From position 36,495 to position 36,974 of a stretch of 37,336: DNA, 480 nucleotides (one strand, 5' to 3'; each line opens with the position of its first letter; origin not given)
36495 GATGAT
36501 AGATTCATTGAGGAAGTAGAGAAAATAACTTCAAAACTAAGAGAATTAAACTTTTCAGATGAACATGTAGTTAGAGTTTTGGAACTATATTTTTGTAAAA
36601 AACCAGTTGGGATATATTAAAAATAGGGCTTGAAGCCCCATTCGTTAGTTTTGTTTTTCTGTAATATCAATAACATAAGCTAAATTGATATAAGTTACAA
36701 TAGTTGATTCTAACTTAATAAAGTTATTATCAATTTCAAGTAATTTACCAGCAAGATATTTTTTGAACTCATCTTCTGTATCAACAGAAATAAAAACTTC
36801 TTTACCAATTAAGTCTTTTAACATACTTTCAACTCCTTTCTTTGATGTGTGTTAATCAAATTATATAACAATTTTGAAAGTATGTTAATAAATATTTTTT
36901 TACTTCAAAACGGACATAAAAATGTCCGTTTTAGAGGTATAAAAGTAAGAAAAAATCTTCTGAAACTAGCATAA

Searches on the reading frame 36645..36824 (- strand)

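Call 37: search_protein_families(library=pfam, proteins=[window:36645-36824:-], max_evalue=0.01)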
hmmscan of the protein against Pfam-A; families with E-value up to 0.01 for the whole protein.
window:36645-36824:- (59 aa): 1 family
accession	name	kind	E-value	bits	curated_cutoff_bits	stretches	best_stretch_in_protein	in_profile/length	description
PF21838.2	DUF6897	-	0.00056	20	23.9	1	3-56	7-57/58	Domain of unknown function (DUF6897)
